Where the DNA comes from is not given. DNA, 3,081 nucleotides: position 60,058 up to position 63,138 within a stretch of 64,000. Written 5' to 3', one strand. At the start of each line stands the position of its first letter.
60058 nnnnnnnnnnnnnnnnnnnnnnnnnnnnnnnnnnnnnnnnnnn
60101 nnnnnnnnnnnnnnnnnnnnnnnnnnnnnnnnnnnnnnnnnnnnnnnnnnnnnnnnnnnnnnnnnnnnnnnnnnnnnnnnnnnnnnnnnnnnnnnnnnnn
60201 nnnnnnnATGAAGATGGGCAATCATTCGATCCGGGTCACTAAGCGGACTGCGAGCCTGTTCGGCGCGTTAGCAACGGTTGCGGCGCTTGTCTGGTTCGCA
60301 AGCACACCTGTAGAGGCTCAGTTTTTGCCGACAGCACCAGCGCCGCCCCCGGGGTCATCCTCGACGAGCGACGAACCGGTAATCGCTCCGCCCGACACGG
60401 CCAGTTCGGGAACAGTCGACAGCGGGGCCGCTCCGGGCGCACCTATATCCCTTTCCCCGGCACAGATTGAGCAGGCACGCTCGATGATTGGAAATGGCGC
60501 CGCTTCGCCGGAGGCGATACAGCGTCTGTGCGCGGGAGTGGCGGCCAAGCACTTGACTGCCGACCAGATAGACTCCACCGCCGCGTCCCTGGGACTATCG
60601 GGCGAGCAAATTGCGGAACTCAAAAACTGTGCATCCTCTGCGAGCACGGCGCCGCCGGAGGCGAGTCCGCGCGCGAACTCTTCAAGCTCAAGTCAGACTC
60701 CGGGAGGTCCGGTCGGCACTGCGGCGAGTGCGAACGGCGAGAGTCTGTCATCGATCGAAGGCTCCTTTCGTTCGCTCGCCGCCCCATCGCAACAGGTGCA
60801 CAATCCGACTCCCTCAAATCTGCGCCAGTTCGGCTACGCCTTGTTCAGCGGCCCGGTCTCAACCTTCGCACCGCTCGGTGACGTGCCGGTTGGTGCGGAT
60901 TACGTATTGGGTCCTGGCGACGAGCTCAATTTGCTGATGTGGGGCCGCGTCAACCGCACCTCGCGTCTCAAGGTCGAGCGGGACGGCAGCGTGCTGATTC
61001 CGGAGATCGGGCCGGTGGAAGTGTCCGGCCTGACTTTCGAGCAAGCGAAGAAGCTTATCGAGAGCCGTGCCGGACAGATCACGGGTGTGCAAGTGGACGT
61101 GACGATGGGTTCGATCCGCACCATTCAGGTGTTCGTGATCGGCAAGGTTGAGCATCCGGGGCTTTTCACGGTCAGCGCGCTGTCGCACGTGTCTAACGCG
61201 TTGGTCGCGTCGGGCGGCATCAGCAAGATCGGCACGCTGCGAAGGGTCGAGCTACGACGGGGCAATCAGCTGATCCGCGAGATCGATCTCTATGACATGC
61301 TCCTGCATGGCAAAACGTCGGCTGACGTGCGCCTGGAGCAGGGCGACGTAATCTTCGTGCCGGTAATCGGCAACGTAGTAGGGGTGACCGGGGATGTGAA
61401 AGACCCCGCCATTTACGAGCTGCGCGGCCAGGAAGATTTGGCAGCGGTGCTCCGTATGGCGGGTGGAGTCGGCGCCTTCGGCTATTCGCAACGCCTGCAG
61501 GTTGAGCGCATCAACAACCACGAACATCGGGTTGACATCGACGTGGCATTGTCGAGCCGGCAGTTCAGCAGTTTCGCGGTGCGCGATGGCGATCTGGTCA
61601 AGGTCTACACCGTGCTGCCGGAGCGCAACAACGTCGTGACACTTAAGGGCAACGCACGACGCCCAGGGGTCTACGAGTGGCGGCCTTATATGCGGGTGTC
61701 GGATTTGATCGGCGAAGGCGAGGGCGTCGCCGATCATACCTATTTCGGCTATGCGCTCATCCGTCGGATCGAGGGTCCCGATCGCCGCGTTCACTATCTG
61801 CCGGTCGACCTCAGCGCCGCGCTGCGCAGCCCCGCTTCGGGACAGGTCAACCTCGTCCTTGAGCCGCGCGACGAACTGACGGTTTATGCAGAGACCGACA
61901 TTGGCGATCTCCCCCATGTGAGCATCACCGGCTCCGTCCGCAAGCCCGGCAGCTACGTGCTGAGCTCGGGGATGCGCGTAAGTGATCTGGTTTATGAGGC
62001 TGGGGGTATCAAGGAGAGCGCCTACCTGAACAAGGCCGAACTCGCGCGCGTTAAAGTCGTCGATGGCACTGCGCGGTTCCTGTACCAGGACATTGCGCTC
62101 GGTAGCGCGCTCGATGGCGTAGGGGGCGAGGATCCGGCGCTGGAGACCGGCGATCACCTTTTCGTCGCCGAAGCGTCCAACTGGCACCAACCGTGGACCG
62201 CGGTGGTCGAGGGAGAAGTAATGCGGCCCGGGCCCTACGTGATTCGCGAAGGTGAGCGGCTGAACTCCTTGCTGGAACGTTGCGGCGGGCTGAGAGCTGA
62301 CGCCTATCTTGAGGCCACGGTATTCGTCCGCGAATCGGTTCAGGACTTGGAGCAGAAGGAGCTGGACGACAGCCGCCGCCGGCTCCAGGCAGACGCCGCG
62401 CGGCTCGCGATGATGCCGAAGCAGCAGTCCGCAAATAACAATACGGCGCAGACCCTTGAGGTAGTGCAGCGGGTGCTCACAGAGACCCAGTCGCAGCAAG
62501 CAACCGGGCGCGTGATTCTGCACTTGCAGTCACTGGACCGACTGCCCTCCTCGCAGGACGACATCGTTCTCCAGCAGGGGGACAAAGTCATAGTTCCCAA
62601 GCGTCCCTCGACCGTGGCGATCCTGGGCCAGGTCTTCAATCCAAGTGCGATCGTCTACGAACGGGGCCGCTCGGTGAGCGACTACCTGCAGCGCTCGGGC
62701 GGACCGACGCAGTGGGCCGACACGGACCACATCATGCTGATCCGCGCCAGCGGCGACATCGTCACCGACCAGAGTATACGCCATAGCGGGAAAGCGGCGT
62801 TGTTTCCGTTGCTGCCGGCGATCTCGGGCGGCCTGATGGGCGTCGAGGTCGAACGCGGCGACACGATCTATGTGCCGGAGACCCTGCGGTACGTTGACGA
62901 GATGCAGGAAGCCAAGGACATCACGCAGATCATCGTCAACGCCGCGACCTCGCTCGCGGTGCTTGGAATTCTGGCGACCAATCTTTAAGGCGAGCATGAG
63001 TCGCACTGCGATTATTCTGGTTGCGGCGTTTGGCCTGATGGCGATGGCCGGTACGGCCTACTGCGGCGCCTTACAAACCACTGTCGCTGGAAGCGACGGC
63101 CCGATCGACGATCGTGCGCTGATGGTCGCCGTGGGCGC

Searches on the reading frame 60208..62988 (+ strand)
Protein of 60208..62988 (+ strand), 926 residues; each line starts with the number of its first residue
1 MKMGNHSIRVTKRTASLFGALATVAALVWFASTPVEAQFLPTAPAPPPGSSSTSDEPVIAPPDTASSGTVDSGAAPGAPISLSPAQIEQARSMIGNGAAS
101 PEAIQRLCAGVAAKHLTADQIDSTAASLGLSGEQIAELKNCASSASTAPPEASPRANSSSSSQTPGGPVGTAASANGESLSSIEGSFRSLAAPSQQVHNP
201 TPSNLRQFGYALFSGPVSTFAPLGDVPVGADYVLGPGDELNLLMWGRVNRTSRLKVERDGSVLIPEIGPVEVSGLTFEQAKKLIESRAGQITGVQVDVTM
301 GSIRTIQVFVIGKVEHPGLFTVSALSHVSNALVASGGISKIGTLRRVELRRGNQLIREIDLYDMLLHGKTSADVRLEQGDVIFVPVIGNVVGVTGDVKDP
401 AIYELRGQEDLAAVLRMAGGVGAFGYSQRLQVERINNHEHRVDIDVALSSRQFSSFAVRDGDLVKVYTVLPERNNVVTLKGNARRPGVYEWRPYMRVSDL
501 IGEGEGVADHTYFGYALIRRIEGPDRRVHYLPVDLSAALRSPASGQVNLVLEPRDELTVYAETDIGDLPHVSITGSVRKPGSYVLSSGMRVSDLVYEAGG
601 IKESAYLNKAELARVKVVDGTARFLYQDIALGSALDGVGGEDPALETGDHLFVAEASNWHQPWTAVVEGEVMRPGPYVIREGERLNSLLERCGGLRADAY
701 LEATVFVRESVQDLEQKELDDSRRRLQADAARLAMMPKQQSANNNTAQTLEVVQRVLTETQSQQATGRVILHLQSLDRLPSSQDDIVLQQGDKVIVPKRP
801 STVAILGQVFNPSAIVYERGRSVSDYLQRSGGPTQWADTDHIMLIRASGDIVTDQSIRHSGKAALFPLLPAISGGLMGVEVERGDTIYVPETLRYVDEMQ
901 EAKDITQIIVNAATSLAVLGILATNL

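Call 9: search_protein_families(library=pfam, proteins=[window:60208-62988:+])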
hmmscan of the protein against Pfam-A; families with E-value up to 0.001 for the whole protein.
window:60208-62988:+ (926 aa): 3 families
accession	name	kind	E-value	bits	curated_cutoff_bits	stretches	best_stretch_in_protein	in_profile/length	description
PF10531.15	SLBB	-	7e-48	160.7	27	5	571-621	2-50/55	SLBB domain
PF22461.2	SLBB_2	-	2.4e-29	101.7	27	2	307-384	2-79/79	SLBB domain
PF02563.21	Poly_export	-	4.7e-16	59.2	28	1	227-300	2-76/77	Polysaccharide biosynthesis/export protein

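Call 11: find_encoding_contigs(protein=window:60208-62988:+, flank=10000, max_places=6)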
Protein window:60208-62988:+ (926 aa): 24 contigs read that carry it; 6 places shown.
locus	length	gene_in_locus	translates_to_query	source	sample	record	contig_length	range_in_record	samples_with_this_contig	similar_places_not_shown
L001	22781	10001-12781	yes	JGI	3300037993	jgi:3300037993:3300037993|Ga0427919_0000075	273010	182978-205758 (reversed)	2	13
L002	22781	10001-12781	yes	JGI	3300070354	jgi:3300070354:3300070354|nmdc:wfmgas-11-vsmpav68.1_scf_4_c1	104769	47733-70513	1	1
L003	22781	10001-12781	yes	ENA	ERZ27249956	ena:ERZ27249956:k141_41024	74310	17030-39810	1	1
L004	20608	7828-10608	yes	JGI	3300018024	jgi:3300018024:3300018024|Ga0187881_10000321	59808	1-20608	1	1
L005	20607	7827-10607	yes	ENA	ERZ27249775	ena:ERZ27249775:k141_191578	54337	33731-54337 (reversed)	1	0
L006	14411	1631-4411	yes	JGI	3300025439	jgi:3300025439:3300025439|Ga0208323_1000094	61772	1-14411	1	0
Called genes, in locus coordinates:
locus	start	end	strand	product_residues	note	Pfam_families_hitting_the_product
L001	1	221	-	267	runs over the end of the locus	PF20260:PUA_4 (weak), PF04452:Methyltrans_RNA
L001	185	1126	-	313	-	PF06325:PrmA, PF05175:MTS (weak), PF13489:Methyltransf_23 (weak), PF02475:TRM5-TYW2_MTfase (weak), PF08241:Methyltransf_11 (weak), PF08242:Methyltransf_12 (weak), PF13649:Methyltransf_25, PF13847:Methyltransf_31, +1 more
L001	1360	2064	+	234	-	PF03009:GDPD, PF13653:GDPD_2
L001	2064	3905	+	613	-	PF01807:Zn_ribbon_DnaG, PF08275:DNAG_N, PF01751:Toprim, PF13155:Toprim_2, PF13362:Toprim_3 (weak), PF13662:Toprim_4, PF10410:DnaB_bind (faint)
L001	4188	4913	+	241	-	PF24481:CT398_CC, PF02591:Zn_ribbon_9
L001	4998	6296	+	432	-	PF07044:DUF1329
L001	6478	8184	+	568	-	PF02776:TPP_enzyme_N, PF00205:TPP_enzyme_M, PF02775:TPP_enzyme_C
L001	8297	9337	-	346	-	-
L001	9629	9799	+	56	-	-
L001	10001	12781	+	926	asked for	PF02563:Poly_export, PF22461:SLBB_2 (weak), PF10531:SLBB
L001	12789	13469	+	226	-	PF01464:SLT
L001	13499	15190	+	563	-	PF14052:Caps_assemb_Wzi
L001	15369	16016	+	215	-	PF02397:Bac_transf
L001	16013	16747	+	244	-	PF05711:TylF, PF13578:Methyltransf_24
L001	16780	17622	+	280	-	PF13292:DXP_synthase_N, PF00456:Transketolase_N, PF00676:E1_dh (weak)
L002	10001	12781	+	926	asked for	PF02563:Poly_export, PF22461:SLBB_2 (weak), PF10531:SLBB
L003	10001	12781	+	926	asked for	PF02563:Poly_export, PF22461:SLBB_2 (weak), PF10531:SLBB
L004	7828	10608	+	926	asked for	PF02563:Poly_export, PF22461:SLBB_2 (weak), PF10531:SLBB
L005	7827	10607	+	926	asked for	PF02563:Poly_export, PF22461:SLBB_2 (weak), PF10531:SLBB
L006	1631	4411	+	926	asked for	PF02563:Poly_export, PF22461:SLBB_2 (weak), PF10531:SLBB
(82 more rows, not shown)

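Call 12: find_related_loci(query=window:60208-62988:+, collection=genome_contigs, flank=4000)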
Query window:60208-62988:+ (926 aa) in genome_contigs; peptide patterns used: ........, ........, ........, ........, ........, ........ (x = any residue, [..] = any of these).
20 stretches matched a pattern; 2 encode a relative of the query (tblastn E <= 1e-3); 2 distinct loci.
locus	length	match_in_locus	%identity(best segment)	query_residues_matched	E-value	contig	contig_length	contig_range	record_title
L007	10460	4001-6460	51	104-923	0e+0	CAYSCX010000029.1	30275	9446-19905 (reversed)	MAG TPA_asm: uncultured Candidatus Binatia bacterium isolate SRP119689_co1_338 genome assembly, contig: NODE_1884_length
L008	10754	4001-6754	75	1-926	0e+0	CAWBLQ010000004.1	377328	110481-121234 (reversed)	MAG: Candidatus Binataceae bacterium isolate MFD02248.bin.1.59 genome assembly, contig: contig_24405, whole genome shotg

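Call 17: find_homologous_proteins(query=window:60208-62988:+, max_evalue=1e-50)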
Query window:60208-62988:+ (926 aa): 2628 proteins with E <= 1e-50 among 8000 candidates; the best 120 are listed.
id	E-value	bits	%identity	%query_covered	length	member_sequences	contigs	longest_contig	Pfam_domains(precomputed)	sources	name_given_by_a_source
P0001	0.0e+0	2029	100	100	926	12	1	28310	PF10531.16,PF02563.22,PF22461.3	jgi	-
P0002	0.0e+0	1844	90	100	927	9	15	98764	PF10531.16,PF02563.22,PF22461.3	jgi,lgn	-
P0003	0.0e+0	1826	89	100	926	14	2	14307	PF10531.16,PF02563.22,PF22461.3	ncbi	-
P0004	0.0e+0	1741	86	100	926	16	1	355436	PF10531.16,PF02563.22,PF22461.3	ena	-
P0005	0.0e+0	1665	82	100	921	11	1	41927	PF10531.16,PF02563.22,PF22461.3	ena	-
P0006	0.0e+0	1593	86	91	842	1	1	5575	PF10531.16,PF02563.22,PF22461.3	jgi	-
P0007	0.0e+0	1540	75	100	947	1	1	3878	PF10531.16,PF02563.22,PF22461.3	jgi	jgi:protein involved in polysaccharide export with SLBB domain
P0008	0.0e+0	1267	64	91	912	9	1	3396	PF10531.16,PF02563.22,PF22461.3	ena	-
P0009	0.0e+0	1261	65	91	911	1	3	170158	PF10531.16,PF02563.22,PF22461.3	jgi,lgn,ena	-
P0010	0.0e+0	1253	65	92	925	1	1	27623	PF10531.16,PF02563.22,PF22461.3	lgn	-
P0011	0.0e+0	1170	61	91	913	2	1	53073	PF10531.16,PF02563.22,PF22461.3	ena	-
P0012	0.0e+0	1169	60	97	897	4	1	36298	PF10531.16,PF02563.22,PF22461.3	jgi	-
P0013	0.0e+0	1146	60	93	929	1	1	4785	PF10531.16,PF02563.22,PF22461.3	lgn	-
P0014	0.0e+0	1131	59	93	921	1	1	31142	PF10531.16,PF02563.22,PF22461.3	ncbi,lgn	-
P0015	0.0e+0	1099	60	90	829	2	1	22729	PF10531.16,PF02563.22,PF22461.3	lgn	-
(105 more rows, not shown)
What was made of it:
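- Organism and operon: calls 11, 12, 17.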

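Call 18: find_encoding_contigs(protein=P0002, flank=6000, max_places=1)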
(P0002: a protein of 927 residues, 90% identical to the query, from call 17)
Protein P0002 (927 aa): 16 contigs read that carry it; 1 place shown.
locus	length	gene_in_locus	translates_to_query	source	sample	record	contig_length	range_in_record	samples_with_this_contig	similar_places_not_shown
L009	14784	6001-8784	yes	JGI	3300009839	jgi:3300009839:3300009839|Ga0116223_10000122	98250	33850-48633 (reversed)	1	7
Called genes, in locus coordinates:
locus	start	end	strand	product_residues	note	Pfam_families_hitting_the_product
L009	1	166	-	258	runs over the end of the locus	PF02985:HEAT (faint), PF03130:HEAT_PBS (faint), PF13646:HEAT_2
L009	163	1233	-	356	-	PF21948:LplA-B_cat (weak)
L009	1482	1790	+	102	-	PF04945:YHS (weak)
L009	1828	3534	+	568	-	PF02776:TPP_enzyme_N, PF00205:TPP_enzyme_M, PF02775:TPP_enzyme_C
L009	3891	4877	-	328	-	-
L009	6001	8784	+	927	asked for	PF02563:Poly_export, PF22461:SLBB_2 (weak), PF10531:SLBB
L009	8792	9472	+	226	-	PF01464:SLT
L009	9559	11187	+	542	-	PF14052:Caps_assemb_Wzi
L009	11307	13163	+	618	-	PF13522:GATase_6, PF13537:GATase_7, PF00733:Asn_synthase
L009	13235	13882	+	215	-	PF02397:Bac_transf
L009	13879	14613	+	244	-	PF05711:TylF, PF13578:Methyltransf_24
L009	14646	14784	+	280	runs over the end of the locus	PF00676:E1_dh (faint), PF13292:DXP_synthase_N, PF00456:Transketolase_N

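Call 19: find_encoding_contigs(protein=P0004, flank=6000, max_places=1)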
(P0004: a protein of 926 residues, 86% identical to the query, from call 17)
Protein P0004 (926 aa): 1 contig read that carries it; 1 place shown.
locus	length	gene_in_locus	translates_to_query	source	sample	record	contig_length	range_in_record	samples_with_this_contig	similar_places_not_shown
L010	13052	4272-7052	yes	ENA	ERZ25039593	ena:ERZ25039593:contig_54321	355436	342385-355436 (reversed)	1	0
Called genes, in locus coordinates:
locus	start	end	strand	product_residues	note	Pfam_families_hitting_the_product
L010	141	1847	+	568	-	PF02776:TPP_enzyme_N, PF00205:TPP_enzyme_M, PF02775:TPP_enzyme_C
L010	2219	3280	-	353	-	-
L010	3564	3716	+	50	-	-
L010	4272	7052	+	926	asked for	PF02563:Poly_export, PF22461:SLBB_2 (weak), PF10531:SLBB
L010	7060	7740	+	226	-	PF01464:SLT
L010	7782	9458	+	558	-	PF14052:Caps_assemb_Wzi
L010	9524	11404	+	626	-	PF13522:GATase_6, PF13537:GATase_7, PF00733:Asn_synthase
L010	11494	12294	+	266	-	PF01209:Ubie_methyltran, PF13489:Methyltransf_23, PF13847:Methyltransf_31, PF08241:Methyltransf_11, PF08242:Methyltransf_12, PF13649:Methyltransf_25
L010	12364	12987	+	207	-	PF02397:Bac_transf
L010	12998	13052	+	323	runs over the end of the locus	PF00676:E1_dh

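Call 20: find_encoding_contigs(protein=P0005, flank=6000, max_places=1)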
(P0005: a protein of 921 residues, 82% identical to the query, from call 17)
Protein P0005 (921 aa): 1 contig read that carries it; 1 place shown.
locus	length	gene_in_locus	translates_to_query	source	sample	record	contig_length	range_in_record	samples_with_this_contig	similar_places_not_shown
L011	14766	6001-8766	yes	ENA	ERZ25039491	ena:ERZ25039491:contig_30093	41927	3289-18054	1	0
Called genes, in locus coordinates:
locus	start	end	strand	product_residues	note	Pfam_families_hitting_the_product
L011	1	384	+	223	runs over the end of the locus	-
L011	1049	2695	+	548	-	-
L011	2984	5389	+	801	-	-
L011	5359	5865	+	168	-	-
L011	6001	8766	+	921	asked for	PF02563:Poly_export, PF22461:SLBB_2, PF10531:SLBB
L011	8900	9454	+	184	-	PF01464:SLT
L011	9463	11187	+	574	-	PF14052:Caps_assemb_Wzi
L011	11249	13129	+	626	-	PF13522:GATase_6, PF13537:GATase_7, PF00733:Asn_synthase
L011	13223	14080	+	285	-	PF01209:Ubie_methyltran, PF13489:Methyltransf_23, PF07021:MetW (weak), PF08241:Methyltransf_11, PF08242:Methyltransf_12, PF13649:Methyltransf_25, PF13847:Methyltransf_31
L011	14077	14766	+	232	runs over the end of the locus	PF13489:Methyltransf_23 (weak), PF01209:Ubie_methyltran (weak), PF13847:Methyltransf_31, PF08241:Methyltransf_11, PF08242:Methyltransf_12, PF13649:Methyltransf_25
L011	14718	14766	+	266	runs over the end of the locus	PF02397:Bac_transf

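Call 21: find_encoding_contigs(protein=P0009, flank=6000, max_places=1)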
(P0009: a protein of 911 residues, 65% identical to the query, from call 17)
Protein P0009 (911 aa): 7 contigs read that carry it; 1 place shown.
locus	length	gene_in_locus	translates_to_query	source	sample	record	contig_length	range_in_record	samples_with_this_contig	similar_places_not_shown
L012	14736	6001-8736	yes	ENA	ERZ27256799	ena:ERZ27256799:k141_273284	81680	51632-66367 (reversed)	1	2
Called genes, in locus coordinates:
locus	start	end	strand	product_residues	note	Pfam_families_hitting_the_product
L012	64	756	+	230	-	PF12840:HTH_20, PF01022:HTH_5, PF00581:Rhodanese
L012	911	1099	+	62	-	-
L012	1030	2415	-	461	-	PF11794:HpaB_N, PF03241:HpaB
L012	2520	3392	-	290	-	PF00106:adh_short, PF08659:KR, PF13561:adh_short_C2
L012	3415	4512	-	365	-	PF00296:Bac_luciferase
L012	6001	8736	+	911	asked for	PF02563:Poly_export, PF10531:SLBB (weak), PF22461:SLBB_2 (weak), PF10531:SLBB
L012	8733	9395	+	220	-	PF01464:SLT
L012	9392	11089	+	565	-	PF14052:Caps_assemb_Wzi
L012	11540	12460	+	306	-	PF02706:Wzz (weak), PF13807:GNVR (weak)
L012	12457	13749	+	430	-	PF01943:Polysacc_synt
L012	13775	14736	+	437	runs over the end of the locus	PF01593:Amino_oxidase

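Call 41: find_encoding_contigs(protein=P0010, flank=5000, max_places=1)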
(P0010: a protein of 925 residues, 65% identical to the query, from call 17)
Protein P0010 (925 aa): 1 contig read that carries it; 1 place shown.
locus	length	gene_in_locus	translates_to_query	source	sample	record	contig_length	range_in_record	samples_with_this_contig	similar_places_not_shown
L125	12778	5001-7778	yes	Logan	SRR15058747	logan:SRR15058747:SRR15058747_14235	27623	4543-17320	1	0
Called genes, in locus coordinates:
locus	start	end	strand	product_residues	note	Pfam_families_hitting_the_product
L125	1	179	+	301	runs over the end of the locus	PF08450:SGL, PF03088:Str_synth (faint)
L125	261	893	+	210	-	PF14114:DUF4286 (weak)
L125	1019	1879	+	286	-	PF00296:Bac_luciferase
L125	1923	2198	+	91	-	PF01243:PNPOx_N (weak)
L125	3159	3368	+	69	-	-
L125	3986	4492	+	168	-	PF02357:NusG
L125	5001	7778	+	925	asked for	PF02563:Poly_export, PF10531:SLBB (weak), PF22461:SLBB_2 (weak), PF10531:SLBB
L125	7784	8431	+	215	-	PF01464:SLT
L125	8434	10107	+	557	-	PF14052:Caps_assemb_Wzi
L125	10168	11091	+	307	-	PF02706:Wzz (weak), PF13807:GNVR (weak)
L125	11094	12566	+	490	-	PF13440:Polysacc_synt_3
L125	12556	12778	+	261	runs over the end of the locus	PF07021:MetW, PF13489:Methyltransf_23, PF13847:Methyltransf_31, PF08241:Methyltransf_11, PF08242:Methyltransf_12, PF13649:Methyltransf_25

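Call 42: find_encoding_contigs(protein=P0011, flank=5000, max_places=1)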
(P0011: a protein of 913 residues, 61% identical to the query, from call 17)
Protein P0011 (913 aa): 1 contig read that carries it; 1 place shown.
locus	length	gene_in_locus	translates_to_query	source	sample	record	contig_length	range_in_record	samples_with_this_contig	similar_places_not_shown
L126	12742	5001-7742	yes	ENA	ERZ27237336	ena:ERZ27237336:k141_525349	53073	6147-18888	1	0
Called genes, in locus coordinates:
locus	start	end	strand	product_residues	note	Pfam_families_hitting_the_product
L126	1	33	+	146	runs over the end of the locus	PF02357:NusG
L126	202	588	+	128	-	-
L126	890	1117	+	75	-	PF04545:Sigma70_r4, PF08281:Sigma70_r4_2 (weak)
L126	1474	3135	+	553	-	-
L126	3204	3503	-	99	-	-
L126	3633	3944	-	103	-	-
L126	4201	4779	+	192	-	-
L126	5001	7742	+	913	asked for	PF02563:Poly_export, PF10531:SLBB (weak), PF22461:SLBB_2 (weak), PF10531:SLBB, PF22461:SLBB_2 (weak), PF10531:SLBB (weak)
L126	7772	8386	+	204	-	PF01464:SLT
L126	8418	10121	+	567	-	PF14052:Caps_assemb_Wzi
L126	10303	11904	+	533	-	PF01408:GFO_IDH_MocA, PF02894:GFO_IDH_MocA_C, PF22725:GFO_IDH_MocA_C3, PF25084:LbH_EIF2B, PF25087:GMPPB_C, PF00132:Hexapep, PF14602:Hexapep_2 (faint), PF00132:Hexapep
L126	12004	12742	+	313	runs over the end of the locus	-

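Call 43: find_encoding_contigs(protein=P0012, flank=5000, max_places=1)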
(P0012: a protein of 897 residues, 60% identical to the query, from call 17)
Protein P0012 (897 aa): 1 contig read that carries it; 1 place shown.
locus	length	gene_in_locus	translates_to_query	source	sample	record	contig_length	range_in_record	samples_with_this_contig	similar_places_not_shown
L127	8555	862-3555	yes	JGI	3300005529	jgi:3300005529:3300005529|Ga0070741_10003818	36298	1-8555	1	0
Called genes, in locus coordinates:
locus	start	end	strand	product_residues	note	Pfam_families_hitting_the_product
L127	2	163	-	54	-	?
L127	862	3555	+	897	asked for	PF02563:Poly_export, PF10531:SLBB (weak), PF22461:SLBB_2, PF10531:SLBB, PF22461:SLBB_2 (weak), PF10531:SLBB (weak)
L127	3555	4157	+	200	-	PF01464:SLT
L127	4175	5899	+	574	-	PF14052:Caps_assemb_Wzi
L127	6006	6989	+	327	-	PF02706:Wzz (weak)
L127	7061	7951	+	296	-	PF13489:Methyltransf_23, PF08241:Methyltransf_11 (weak), PF08242:Methyltransf_12 (weak), PF13649:Methyltransf_25 (faint)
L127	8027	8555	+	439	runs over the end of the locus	PF01943:Polysacc_synt, PF13440:Polysacc_synt_3 (weak)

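Call 44: find_encoding_contigs(protein=P0014, flank=5000, max_places=1)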
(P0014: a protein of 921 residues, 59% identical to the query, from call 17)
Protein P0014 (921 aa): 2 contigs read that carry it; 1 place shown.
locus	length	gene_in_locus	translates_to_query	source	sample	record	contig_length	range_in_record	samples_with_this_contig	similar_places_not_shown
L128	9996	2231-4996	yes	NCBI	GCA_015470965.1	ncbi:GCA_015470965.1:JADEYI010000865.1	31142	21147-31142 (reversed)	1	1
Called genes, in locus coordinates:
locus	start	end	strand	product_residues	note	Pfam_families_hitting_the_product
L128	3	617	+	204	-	?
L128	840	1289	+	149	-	PF02357:NusG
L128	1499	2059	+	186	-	-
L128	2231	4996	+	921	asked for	PF02563:Poly_export, PF22461:SLBB_2 (weak), PF10531:SLBB, PF22461:SLBB_2 (weak)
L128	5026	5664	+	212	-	PF01464:SLT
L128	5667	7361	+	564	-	PF14052:Caps_assemb_Wzi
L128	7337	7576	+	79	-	-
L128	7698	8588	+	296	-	-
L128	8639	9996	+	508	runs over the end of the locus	PF01943:Polysacc_synt, PF13440:Polysacc_synt_3 (weak)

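Call 50: search_protein_families(library=ncbifam, proteins=[L125:3986-4492:+, L128:840-1289:+, L128:1499-2059:+, L126:4201-4779:+, window:60208-62988:+], max_evalue=0.01)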
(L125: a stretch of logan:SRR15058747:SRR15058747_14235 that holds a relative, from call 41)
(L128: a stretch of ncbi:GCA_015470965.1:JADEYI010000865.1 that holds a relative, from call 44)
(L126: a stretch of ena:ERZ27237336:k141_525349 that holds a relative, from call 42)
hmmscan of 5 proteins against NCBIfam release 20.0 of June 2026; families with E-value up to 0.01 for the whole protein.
L125:3986-4492:+ (168 aa): 5 families
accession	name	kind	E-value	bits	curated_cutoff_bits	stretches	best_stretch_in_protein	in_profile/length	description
TIGR01955.1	RfaH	equivalog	1.4e-28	99.9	144.5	1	7-160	1-155/159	transcription/translation regulatory transformer protein RfaH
NF006534.0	PRK09014.1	equivalog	1e-22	80.8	124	1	5-155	2-151/162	transcription/translation regulatory transformer protein RfaH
NF033644.1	antiterm_UpxY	subfamily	1.7e-13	50.9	100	1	7-159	1-160/164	UpxY family transcription antiterminator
TIGR00922.1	nusG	equivalog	2.7e-13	50.1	135.7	1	7-154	1-160/172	transcription termination/antitermination protein NusG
NF033641.1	antiterm_LoaP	exception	7.2e-11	42.5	125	1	7-160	1-161/166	antiterminator LoaP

L128:840-1289:+ (149 aa): 3 families
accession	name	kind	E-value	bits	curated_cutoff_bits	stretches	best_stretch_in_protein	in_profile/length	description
TIGR01955.1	RfaH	equivalog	1.1e-12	48.2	144.5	1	10-101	1-99/159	transcription/translation regulatory transformer protein RfaH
NF006534.0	PRK09014.1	equivalog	1.8e-10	41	124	1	8-101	2-102/162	transcription/translation regulatory transformer protein RfaH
NF033644.1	antiterm_UpxY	subfamily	2.1e-05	24.6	100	1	10-97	1-97/164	UpxY family transcription antiterminator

L128:1499-2059:+ (186 aa): 0 families

L126:4201-4779:+ (192 aa): 0 families

window:60208-62988:+ (926 aa): 5 families
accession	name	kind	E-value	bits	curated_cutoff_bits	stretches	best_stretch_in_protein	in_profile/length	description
TIGR03028.1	EpsE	equivalog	3.8e-43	147.5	262.65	4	231-384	1-159/239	polysaccharide export protein EpsE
TIGR03027.2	pepcterm_export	equivalog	4.6e-38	130.5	180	3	231-385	2-165/169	XrtA/PEP-CTERM system exopolysaccharide export protein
NF011658.0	PRK15078.1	subfamily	1.4e-18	66.9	333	1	255-406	119-272/380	polysaccharide export protein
NF041843.1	EpsY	equivalog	7.3e-16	58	320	1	230-384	51-210/211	exopolysaccharide export protein EpsY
TIGR01959.1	nuoF_fam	equivalog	0.00058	18.4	558.65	0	666-719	238-292/410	NADH-quinone oxidoreductase subunit NuoF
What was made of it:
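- Closest known: Bacteroides UpxY and Myxococcus TaA. Different: The UpxY profile fits much less well than the RfaH profile (E 1.7e-13 against 1.4e-28, call 50).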
